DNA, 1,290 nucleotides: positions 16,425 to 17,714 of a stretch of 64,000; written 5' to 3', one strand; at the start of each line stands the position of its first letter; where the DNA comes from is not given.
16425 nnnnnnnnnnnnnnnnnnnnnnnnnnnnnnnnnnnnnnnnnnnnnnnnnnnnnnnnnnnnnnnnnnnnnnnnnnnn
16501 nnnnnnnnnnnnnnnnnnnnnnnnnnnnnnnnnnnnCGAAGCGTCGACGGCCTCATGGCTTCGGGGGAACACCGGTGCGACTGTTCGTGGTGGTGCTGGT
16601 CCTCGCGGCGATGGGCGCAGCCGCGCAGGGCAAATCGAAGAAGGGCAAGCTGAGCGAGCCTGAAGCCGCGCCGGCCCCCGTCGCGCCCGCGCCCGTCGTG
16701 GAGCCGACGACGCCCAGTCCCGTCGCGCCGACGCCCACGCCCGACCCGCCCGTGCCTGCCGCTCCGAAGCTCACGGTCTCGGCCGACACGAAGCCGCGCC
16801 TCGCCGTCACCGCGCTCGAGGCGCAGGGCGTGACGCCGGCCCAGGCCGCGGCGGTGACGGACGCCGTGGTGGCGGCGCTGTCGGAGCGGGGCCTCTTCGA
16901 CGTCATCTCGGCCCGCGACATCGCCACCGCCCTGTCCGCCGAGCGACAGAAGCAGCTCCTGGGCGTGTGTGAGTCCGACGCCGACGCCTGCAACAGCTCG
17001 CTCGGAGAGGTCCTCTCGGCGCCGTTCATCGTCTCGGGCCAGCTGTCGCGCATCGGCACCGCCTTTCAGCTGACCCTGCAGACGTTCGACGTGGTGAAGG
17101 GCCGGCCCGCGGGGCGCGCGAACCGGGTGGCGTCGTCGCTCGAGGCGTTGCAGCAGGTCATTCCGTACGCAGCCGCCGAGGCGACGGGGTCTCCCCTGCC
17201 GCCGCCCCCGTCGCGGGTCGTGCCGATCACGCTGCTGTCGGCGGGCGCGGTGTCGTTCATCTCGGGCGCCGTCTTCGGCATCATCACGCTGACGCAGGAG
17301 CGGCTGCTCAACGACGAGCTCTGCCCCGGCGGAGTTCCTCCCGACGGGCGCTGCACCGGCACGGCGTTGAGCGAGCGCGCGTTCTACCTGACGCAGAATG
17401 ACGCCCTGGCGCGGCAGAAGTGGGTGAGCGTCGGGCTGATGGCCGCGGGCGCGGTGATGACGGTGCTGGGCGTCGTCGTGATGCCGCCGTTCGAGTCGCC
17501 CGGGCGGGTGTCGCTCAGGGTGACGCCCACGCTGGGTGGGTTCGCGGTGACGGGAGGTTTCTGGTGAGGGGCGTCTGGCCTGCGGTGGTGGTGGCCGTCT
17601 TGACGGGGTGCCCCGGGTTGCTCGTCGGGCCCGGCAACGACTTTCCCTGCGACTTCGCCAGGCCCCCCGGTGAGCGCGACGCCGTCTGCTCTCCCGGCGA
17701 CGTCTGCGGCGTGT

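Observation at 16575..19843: Duplicated, translationally coupled two-gene envelope cassette, copy 1 (anchor protein + giant lipoprotein)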

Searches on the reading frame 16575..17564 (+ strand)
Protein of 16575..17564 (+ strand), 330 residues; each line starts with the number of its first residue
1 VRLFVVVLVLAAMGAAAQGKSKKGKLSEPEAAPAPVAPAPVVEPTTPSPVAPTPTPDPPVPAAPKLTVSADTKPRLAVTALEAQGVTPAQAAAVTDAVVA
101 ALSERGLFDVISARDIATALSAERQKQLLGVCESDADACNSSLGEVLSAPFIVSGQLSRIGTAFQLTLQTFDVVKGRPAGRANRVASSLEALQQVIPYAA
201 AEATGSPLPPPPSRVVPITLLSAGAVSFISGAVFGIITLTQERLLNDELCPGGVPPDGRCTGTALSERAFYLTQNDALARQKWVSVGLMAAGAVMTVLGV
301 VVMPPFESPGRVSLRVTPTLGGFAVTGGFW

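Call 9: search_protein_families(library=pfam, proteins=[window:16575-17564:+], max_evalue=1)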
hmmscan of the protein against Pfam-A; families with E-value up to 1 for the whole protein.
window:16575-17564:+ (330 aa): 7 families
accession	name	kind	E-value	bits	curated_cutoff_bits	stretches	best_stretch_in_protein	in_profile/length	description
PF20712.2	CyanoTRADDas_TM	-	0.0011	19.5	24.3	1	283-325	11-50/68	Cyanobacterial TRADD-N associated 2-Transmembrane domain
PF04052.18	TolB_N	-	0.011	16.3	22.4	1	70-122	9-61/106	TolB amino-terminal domain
PF11684.13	DUF3280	-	0.07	13.9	30.1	1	90-178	28-110/138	Protein of unknown function (DUF2380)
PF21726.2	DUF6862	-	0.14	12.7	24.1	1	119-149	29-61/67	Family of unknown function (DUF6862)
PF13036.11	LpoB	-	0.21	11.9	22.3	1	73-173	29-134/147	Peptidoglycan-synthase activator LpoB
PF07798.16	CCDC90-like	-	0.29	11.4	33.5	1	78-105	7-34/175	Coiled-coil domain-containing protein 90-like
PF05927.16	Penaeidin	-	0.42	11.9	25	0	1-37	1-37/73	Penaeidin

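Call 12: search_protein_families(library=ncbifam, proteins=[window:16575-17564:+], max_evalue=0.1)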
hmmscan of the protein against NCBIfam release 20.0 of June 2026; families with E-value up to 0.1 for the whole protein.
window:16575-17564:+ (330 aa): 0 families

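Call 13: find_homologous_proteins(query=window:16575-17564:+)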
Query window:16575-17564:+ (330 aa): 197 proteins with E <= 0.001 among 8000 candidates; the best 120 are listed.
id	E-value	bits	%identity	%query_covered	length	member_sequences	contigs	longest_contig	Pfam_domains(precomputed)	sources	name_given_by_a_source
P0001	2.1e-202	689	100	100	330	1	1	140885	-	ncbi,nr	ncbi:MAG: hypothetical protein SFW67_19425 [Myxococcaceae bacterium]|nr:hypothetical protein [Myxoco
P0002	2.7e-172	591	85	100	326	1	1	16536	-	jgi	jgi:TolB-like protein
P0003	6.4e-170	583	87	100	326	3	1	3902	-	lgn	-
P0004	9.1e-161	553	82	97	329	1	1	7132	-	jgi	jgi:hypothetical protein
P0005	1.0e-158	546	81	95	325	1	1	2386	-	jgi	jgi:hypothetical protein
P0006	2.7e-157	541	81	95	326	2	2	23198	-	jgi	jgi:hypothetical protein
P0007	3.1e-148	512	75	100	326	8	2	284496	-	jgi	jgi:TolB-like protein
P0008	4.2e-136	472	72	95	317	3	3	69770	-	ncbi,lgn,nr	ncbi:MAG: hypothetical protein INH41_12980 [Myxococcaceae bacterium]|nr:hypothetical protein [Myxoco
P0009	2.5e-131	456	68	95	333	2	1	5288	-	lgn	-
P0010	3.3e-131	456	65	100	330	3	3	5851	-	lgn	-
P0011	5.1e-129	448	69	79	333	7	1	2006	-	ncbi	-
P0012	1.9e-128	447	65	95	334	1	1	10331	-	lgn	-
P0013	9.3e-128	444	67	96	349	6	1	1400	-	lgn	-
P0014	4.6e-126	439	65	98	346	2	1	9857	-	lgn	-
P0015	1.2e-125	437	64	98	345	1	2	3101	-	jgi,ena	jgi:TolB-like protein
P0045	2.9e-84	301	54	79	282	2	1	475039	-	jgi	jgi:TolB-like protein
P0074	5.7e-80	287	50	81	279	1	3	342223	-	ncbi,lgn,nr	ncbi:MAG: hypothetical protein Q8N23_12365 [Archangium sp.]|nr:hypothetical protein [Archangium sp.]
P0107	9.7e-78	280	51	78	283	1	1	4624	PF11684.14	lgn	-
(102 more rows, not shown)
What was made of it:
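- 16575..17567 (+): small1 (S1 type), 330 aa. It has a signal peptide (res 1-17), a Pro/Ala-rich extension (18-72) and a PelC/LpoB-like alpha/beta domain (73-205). These are followed by the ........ motif (207-214), TM1 (215-240), a 42-aa loop with a Cys pair (241-282), TM2 (283-303) and a beta-hairpin tail ending in GGFW (304-330). Identical to NCBI protein P0001 (call 13).
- On DUF3280 (PF11684): Homologue P0107 is annotated with PF11684 (calls 9, 13).
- Closest known: Pfam DUF3280. Same: One homologue, P0107, carries the precomputed Pfam hit (call 13).
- One homologue is named LpoB by NCBI (call 13).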

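Call 14: find_encoding_contigs(protein=P0074, flank=10000, max_places=2)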
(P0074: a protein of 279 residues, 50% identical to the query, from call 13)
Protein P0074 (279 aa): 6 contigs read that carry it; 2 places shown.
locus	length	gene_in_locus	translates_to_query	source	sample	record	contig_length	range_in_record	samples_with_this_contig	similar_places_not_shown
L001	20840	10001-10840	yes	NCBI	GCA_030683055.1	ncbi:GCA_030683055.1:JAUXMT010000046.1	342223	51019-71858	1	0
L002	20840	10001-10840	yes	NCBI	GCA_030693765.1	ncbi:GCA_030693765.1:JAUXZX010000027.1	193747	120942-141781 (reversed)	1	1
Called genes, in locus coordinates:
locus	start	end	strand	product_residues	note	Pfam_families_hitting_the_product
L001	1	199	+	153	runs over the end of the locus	PF00072:Response_reg (weak)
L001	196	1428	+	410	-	PF00072:Response_reg (weak), PF01048:PNP_UDP_1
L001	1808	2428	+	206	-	PF01618:MotA_ExbB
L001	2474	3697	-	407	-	PF01071:GARS_A (faint), PF02786:CPSase_L_D2, PF02222:ATP-grasp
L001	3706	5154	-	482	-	PF08323:Glyco_transf_5, PF20706:GT4-conflict (faint), PF13579:Glyco_trans_4_4 (weak), PF13439:Glyco_transf_4 (weak), PF00534:Glycos_transf_1, PF13692:Glyco_trans_1_4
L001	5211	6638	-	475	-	PF10114:PocR, PF00512:HisKA, PF02518:HATPase_c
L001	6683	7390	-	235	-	PF00025:Arf (faint)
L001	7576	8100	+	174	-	PF00583:Acetyltransf_1, PF13673:Acetyltransf_10, PF13508:Acetyltransf_7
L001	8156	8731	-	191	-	-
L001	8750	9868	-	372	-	-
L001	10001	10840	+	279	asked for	-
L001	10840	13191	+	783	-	-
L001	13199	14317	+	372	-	PF02463:SMC_N, PF13304:AAA_21 (faint)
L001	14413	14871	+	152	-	-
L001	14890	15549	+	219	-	PF17803:Cadherin_4, PF17892:Cadherin_5, PF17963:Big_9, PF17803:Cadherin_4, PF17892:Cadherin_5, PF17963:Big_9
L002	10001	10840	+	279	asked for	-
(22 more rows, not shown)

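Call 15: find_encoding_contigs(protein=P0045, flank=10000, max_places=2)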
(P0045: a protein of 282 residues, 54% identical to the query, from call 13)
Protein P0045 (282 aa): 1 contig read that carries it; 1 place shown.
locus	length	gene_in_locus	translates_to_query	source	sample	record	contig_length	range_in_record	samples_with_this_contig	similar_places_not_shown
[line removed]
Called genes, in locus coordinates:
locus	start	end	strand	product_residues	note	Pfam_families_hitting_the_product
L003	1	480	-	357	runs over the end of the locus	PF04607:RelA_SpoT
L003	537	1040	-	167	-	PF05068:MtlR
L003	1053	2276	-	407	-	PF02786:CPSase_L_D2, PF02222:ATP-grasp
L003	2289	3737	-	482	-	PF08323:Glyco_transf_5, PF13439:Glyco_transf_4, PF20706:GT4-conflict (faint), PF13579:Glyco_trans_4_4 (weak), PF00534:Glycos_transf_1, PF13692:Glyco_trans_1_4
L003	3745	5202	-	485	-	PF10114:PocR, PF00512:HisKA, PF02518:HATPase_c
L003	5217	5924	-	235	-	PF00025:Arf (faint)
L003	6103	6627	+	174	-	PF00583:Acetyltransf_1, PF13673:Acetyltransf_10, PF13508:Acetyltransf_7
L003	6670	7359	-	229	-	PF10056:DUF2293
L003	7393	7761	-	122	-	-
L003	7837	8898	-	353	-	-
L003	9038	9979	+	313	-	PF01471:PG_binding_1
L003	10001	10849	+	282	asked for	-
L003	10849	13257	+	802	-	-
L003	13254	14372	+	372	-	PF02463:SMC_N, PF13304:AAA_21 (faint)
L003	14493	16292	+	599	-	-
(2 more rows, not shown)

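Call 22: find_related_loci(query=A2, collection=genome_contigs, flank=6000)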
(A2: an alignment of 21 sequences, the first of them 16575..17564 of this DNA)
Query A2 (330 aa) in genome_contigs; peptide patterns used: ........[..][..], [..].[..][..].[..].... (x = any residue, [..] = any of these).
195 stretches matched a pattern; 69 encode a relative of the query (tblastn E <= 1e-3); 69 distinct loci.
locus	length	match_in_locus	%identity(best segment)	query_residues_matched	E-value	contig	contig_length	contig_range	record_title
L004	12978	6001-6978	75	1-330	2e-149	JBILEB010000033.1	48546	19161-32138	MAG: Myxococcaceae bacterium isolate ME2016-07-22_3300044628_group7_bin89 Rohwer_bin1478_scaffold_219_c1, whole genome s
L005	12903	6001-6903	72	17-329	9e-135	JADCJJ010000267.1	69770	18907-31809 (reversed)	MAG: Myxococcaceae bacterium isolate M069S2SP1A73QC M069S2_267, whole genome shotgun sequence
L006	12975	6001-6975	65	2-330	2e-130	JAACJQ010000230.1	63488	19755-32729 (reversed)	MAG: Archangiaceae bacterium isolate LZH k87_316148, whole genome shotgun sequence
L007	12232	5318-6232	66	18-330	9e-127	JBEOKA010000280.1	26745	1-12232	MAG: Myxococcaceae bacterium isolate mt_II.5 NODE_473_length_26745_cov_7.235407, whole genome shotgun sequence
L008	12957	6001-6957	65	6-329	2e-125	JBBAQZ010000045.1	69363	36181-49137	MAG: Myxococcaceae bacterium isolate EUL_206 ctg45-EUL_206, whole genome shotgun sequence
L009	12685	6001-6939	65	18-329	2e-125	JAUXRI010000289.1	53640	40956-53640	MAG: Myxococcales bacterium isolate C12_maxbin.062_sub C12_k141_713772, whole genome shotgun sequence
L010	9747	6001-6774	65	71-330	9e-114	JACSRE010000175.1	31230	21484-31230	MAG: Myxococcus sp. isolate MY1 contig-70_1338, whole genome shotgun sequence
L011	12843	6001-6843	60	39-330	2e-112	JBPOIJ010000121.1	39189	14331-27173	MAG: Myxococcota bacterium isolate MAG_545 c_000000506512, whole genome shotgun sequence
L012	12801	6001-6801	92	1-329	8e-128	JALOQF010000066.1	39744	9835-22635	MAG: Myxococcaceae bacterium isolate Prado148 scaffold_2598, whole genome shotgun sequence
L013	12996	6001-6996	62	5-330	4e-111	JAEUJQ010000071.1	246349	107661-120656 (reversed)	MAG: Myxococcaceae bacterium isolate new MAG-73 k141_4076288, whole genome shotgun sequence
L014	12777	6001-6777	55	71-329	3e-90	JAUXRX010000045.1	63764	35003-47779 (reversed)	MAG: Archangium sp. isolate C12_metabat.bin.17_sub C12_k141_53726, whole genome shotgun sequence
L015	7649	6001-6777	53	71-329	3e-89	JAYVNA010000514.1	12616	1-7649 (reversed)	MAG: Archangium sp. isolate GL65_DN_concoct_113 GL65_DN_concoct_113_513, whole genome shotgun sequence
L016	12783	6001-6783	54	70-330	2e-88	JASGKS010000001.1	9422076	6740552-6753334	MAG: Archangium sp. isolate 5N606 JMF-2111-06-0005.ont.bin.606_0, whole genome shotgun sequence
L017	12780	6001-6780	54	70-329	1e-87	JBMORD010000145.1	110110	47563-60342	MAG: Myxococcota bacterium isolate Betzabe_MAG171 MAG171_145, whole genome shotgun sequence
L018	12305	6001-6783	52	69-329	3e-87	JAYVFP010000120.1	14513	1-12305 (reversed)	MAG: Archangium sp. isolate GL44_UP_metabat_111 GL44_UP_metabat_111_119, whole genome shotgun sequence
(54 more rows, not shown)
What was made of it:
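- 17193..17216 (+): Invariant juxtamembrane motif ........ of small1. The motif was used as the scan pattern that recovered 69 loci (call 22).
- There are 2-4 copies per genome (call 22).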

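Call 39: predict_structure(alignment_id=A2)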
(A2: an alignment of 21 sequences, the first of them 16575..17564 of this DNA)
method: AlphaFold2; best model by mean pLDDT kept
length: 330 residues; sequences in the alignment: 21
mean_pLDDT: 80.2   pTM: 0.52
mean pLDDT of the five models: 80.2, 78.3, 76.0, 75.0, 74.7
residues with pLDDT >= 90: 149; 70-90: 90; 50-70: 62; < 50: 29
segments of 3 or more residues with pLDDT < 50: 16-28, 308-312, 327-330
pLDDT, mean of each block of 10 residues (from residue 1): 66 51 47 53 55 63 62 89 97 96 91 92 89 83 82 96 96 92 94 92 81 79 93 93 88 82 82 92 94 92 65 59 61
secondary structure, 60 per line:
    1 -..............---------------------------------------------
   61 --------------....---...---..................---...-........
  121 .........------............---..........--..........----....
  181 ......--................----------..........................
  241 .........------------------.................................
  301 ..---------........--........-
elements in order: H2-15 E75-78 E82-84 H88-105 E109-111 H113-129 H136-147 E151-160 E163-172 E177-186 H189-204 H215-249 H268-302 E312-319 E322-329
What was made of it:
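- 16575..17567 (+): AF2 pLDDT 80, above 90 in the domain (call 39).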

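Call 42: fold_search(model_id=the predicted structure, library=pdb)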
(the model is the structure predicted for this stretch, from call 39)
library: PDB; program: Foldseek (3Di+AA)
matches with E <= 10: 1146; with E <= 0.001: 24
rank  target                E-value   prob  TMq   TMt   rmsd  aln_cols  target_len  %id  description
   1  5t11_I                5.5e-06  1.00  0.25  0.55   4.1       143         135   15  PelC L103M dodecamer from Paraburkholderia phytofirmans, space group C2 (released 2017-03-15)
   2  5t11_D                1.1e-05  1.00  0.27  0.61   4.0       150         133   14  PelC L103M dodecamer from Paraburkholderia phytofirmans, space group C2 (released 2017-03-15)
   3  5t10_C                1.1e-05  1.00  0.26  0.56   6.7       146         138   15  PelC dodecamer from Paraburkholderia phytofirmans, space group P6 (released 2017-03-15)
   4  5t11_L                1.1e-05  1.00  0.26  0.58   6.0       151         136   14  PelC L103M dodecamer from Paraburkholderia phytofirmans, space group C2 (released 2017-03-15)
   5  5t11_G                1.3e-05  1.00  0.28  0.59   4.2       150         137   13  PelC L103M dodecamer from Paraburkholderia phytofirmans, space group C2 (released 2017-03-15)
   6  5t10_B                1.3e-05  1.00  0.27  0.57   4.4       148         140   14  PelC dodecamer from Paraburkholderia phytofirmans, space group P6 (released 2017-03-15)
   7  5t11_E                1.5e-05  1.00  0.27  0.58   5.3       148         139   14  PelC L103M dodecamer from Paraburkholderia phytofirmans, space group C2 (released 2017-03-15)
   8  5t11_C                1.7e-05  1.00  0.26  0.59   4.5       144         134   14  PelC L103M dodecamer from Paraburkholderia phytofirmans, space group C2 (released 2017-03-15)
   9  5t11_B                1.8e-05  1.00  0.27  0.57   6.0       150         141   15  PelC L103M dodecamer from Paraburkholderia phytofirmans, space group C2 (released 2017-03-15)
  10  5t11_H                2.0e-05  1.00  0.27  0.59   5.1       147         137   14  PelC L103M dodecamer from Paraburkholderia phytofirmans, space group C2 (released 2017-03-15)
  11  4q6l                  2.0e-05  1.00  0.22  0.49   8.7       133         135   14  LpoB C-terminal domain from Salmonella enterica (Native) (released 2014-05-14)
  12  4q6z_A                2.4e-05  1.00  0.25  0.55   8.3       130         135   19  LpoB C-terminal domain from Escherichia coli (released 2014-05-14)
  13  5t11_F                2.6e-05  1.00  0.25  0.56   5.2       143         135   15  PelC L103M dodecamer from Paraburkholderia phytofirmans, space group C2 (released 2017-03-15)
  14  5t11_A                2.9e-05  1.00  0.27  0.59   4.2       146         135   14  PelC L103M dodecamer from Paraburkholderia phytofirmans, space group C2 (released 2017-03-15)
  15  5t10_A                4.4e-05  1.00  0.25  0.56   4.3       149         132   17  PelC dodecamer from Paraburkholderia phytofirmans, space group P6 (released 2017-03-15)
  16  5t11_K                5.9e-05  1.00  0.26  0.60   3.7       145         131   14  PelC L103M dodecamer from Paraburkholderia phytofirmans, space group C2 (released 2017-03-15)
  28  7mx5_B                1.2e-03  1.00  0.24  0.20   7.2       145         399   16  Crystal structure of TolB from Acinetobacter baumannii (released 2021-05-26)
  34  7mx5_A                1.6e-03  1.00  0.26  0.22   6.5       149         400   19  Crystal structure of TolB from Acinetobacter baumannii (released 2021-05-26)
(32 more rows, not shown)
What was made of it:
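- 16575..17567 (+): Foldseek (call 42).
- On LpoB (PF13036): 4q6l at E=2.0e-5 (call 42).
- On PelC: 5t11 chains at E=5.5e-6 to 5.9e-5, TM-score 0.55-0.61 normalised to the target (call 42).
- Closest known: LpoB. Same: The small protein's alpha/beta domain has the LpoB fold (Foldseek 4q6z, E=2.4e-5; call 42).
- Closest known: PelC, the lipoprotein ring of the Pel polysaccharide exporter. Same: It is the best structural match of the small protein's domain (5t11, E=5.5e-6, TM-score 0.55-0.61 normalised to the target; call 42).
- Closest known: TolB. Same: Pfam TolB_N gives E=0.011 (call 9) and Foldseek 7mx5 gives 1.2e-3 (call 42).
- The small domain matches PelC, LpoB, GNA1162, CsgG and TolB-N (call 42). 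The top structural matches are ring formers: the PelC dodecamer, the CsgG nonamer and FlgT (call 42). Foldseek matches the LpoB C-terminal domain at E=2.4e-5 with TM-score 0.55 normalised to the target (call 42).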

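Call 44: search_solved_structures(query=A2, max_evalue=1)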
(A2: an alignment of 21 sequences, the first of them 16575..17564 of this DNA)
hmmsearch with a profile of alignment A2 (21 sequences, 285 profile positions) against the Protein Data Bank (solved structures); distinct sequences matched with E-value up to 1: 2.
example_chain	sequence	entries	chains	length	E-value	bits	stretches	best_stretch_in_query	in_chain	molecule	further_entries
3rkr_A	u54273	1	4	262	0.4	13.2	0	41-104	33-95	Short chain oxidoreductase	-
9nv3_A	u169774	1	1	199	0.85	12.1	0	51-91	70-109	DUF1788 domain-containing protein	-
